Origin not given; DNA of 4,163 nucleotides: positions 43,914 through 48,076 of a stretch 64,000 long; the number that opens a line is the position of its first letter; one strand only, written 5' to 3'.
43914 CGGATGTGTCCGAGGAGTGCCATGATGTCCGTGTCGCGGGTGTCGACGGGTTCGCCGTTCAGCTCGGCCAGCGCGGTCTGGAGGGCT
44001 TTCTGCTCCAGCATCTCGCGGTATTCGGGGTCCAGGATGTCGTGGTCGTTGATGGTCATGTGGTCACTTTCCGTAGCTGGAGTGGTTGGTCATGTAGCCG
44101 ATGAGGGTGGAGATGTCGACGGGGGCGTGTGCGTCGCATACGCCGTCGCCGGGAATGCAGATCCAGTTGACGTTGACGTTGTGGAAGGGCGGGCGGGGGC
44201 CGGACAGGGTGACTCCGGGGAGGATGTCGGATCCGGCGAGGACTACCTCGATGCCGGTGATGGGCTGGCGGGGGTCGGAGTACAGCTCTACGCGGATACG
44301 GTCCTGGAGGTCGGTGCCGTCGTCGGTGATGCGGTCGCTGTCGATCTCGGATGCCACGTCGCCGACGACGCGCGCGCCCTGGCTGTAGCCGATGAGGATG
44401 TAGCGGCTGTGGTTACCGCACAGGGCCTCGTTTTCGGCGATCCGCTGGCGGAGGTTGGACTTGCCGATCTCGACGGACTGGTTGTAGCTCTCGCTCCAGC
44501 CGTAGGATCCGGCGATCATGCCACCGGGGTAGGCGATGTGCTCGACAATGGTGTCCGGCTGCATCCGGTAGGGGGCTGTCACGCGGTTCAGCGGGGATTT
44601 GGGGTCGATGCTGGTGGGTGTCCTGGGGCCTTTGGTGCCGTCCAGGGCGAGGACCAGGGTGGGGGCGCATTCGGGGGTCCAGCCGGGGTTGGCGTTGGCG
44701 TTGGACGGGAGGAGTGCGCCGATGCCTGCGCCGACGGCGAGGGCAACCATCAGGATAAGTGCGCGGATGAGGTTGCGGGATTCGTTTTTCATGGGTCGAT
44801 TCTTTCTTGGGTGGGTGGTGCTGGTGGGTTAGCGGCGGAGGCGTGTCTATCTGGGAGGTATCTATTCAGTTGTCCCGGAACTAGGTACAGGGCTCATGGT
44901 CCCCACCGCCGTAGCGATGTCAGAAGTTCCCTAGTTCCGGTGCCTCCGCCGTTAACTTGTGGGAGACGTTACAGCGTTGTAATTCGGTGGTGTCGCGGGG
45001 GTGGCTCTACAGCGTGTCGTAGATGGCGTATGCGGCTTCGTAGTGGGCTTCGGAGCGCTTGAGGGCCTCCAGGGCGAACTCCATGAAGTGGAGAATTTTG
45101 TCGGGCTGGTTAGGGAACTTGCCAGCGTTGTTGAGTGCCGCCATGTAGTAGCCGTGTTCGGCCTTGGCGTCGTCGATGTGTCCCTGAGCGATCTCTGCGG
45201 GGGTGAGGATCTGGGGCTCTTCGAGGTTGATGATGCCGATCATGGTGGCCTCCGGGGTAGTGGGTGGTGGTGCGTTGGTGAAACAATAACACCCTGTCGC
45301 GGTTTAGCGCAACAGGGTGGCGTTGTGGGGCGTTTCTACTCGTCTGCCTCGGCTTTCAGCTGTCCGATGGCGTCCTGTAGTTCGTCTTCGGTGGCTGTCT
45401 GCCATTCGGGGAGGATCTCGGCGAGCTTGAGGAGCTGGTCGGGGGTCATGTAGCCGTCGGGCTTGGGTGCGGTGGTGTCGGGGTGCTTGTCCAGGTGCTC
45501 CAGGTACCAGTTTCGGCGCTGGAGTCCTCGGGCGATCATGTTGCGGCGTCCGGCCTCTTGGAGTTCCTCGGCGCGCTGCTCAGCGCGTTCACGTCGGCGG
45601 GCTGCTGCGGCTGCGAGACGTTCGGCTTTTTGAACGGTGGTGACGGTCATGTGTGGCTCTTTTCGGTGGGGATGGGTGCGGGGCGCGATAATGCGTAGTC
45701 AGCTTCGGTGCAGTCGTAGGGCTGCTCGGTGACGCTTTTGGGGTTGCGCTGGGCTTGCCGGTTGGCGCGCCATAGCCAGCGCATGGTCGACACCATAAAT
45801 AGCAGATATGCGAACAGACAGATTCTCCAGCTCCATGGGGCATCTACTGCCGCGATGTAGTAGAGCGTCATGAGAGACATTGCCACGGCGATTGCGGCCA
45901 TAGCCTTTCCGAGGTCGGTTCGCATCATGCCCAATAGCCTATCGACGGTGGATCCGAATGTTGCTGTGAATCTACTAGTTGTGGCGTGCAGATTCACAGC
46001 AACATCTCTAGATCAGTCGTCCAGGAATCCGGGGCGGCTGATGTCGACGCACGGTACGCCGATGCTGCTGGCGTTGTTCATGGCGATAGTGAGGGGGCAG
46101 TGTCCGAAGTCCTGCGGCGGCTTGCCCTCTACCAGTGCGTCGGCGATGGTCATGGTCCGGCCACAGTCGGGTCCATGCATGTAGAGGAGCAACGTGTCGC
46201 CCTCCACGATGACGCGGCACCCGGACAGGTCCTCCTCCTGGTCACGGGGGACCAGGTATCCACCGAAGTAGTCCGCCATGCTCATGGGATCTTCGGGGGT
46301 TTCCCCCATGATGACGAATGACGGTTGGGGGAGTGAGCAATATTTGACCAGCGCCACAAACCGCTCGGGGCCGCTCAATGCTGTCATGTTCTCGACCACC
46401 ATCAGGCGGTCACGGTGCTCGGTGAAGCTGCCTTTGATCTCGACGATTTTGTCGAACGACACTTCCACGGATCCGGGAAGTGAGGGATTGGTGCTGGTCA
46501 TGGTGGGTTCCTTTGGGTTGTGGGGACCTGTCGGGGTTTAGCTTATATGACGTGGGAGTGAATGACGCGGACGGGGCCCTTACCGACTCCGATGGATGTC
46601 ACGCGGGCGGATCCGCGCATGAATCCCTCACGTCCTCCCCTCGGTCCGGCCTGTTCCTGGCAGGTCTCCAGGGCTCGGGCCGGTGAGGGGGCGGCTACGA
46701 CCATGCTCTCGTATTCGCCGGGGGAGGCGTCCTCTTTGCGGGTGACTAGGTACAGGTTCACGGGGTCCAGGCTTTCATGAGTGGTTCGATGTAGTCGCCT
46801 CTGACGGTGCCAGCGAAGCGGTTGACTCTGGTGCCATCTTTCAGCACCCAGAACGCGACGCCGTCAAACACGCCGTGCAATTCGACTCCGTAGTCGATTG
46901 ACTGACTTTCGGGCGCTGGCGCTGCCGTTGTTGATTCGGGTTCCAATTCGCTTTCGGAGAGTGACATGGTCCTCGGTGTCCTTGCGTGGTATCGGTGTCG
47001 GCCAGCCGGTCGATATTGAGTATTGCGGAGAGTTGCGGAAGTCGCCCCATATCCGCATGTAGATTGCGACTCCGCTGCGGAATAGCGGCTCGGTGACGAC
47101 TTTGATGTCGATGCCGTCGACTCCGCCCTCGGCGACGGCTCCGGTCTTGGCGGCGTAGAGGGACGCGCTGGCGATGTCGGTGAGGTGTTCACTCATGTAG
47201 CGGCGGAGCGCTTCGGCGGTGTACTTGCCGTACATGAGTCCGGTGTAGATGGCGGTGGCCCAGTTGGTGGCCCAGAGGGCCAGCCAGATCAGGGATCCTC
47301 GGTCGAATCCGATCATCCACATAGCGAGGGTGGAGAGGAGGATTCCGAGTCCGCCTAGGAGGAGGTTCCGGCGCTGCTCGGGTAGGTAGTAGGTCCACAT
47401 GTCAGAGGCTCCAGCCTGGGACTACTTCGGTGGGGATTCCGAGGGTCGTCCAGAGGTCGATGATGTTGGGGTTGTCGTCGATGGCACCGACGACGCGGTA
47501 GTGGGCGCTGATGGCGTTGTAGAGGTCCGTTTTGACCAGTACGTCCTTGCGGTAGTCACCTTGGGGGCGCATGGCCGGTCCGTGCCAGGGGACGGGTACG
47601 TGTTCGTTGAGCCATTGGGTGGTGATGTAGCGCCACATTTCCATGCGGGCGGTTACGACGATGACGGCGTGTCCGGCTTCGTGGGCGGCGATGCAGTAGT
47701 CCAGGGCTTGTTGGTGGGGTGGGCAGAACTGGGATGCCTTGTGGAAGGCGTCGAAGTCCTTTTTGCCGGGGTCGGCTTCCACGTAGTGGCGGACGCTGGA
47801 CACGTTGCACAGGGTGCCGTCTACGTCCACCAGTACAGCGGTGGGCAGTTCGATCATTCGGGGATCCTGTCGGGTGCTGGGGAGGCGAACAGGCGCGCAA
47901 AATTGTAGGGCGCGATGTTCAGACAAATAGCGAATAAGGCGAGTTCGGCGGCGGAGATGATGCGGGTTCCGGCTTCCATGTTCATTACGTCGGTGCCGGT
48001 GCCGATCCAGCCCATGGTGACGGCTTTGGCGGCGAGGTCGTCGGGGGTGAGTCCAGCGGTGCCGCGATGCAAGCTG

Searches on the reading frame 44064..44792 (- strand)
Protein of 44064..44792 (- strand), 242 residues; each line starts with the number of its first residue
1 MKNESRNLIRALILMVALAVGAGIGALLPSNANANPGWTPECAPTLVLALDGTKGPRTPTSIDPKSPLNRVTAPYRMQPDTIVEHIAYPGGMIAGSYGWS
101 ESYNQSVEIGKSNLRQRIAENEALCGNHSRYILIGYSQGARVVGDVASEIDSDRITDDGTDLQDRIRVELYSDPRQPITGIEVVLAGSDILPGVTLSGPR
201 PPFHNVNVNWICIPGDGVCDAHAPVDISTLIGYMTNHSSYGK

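Call 105: search_protein_families(library=pfam, proteins=[window:44064-44792:-], max_evalue=0.001)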
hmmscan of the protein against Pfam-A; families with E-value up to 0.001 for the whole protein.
window:44064-44792:- (242 aa): 2 families
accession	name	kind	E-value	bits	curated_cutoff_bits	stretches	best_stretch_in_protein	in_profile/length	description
PF08237.17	PE-PPE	-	6.5e-09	36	21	1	79-239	1-163/228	PE-PPE domain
PF01083.28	Cutinase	-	8.5e-06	26.3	25.9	1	101-236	52-160/173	Cutinase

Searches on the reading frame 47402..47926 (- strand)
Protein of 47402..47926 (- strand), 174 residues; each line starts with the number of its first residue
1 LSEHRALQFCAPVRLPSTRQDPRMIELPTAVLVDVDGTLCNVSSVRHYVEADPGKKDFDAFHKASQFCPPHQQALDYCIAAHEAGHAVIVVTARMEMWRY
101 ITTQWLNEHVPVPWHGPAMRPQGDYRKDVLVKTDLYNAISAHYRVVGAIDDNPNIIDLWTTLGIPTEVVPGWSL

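Call 105: search_protein_families(library=pfam, proteins=[window:47402-47926:-], max_evalue=0.001)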
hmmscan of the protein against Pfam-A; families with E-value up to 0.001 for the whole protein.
window:47402-47926:- (174 aa): 4 families
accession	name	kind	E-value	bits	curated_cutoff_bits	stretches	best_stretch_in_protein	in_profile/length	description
PF25109.1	HAD_PNKP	-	1.5e-21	77.5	27.6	1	28-166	1-135/143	Polynucleotide kinase PNKP phosphatase domain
PF03767.20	Acid_phosphat_B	-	1.8e-06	28.1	27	1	27-152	76-205/230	HAD superfamily, subfamily IIIB (Acid phosphatase)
PF24694.1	LNS2_PITM1-3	-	0.00011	22.6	27.7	1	31-141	1-91/124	PITM 1-3, LNS2 domain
PF12710.13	HAD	-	0.00023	22.1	27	0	70-98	88-114/189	haloacid dehalogenase-like hydrolase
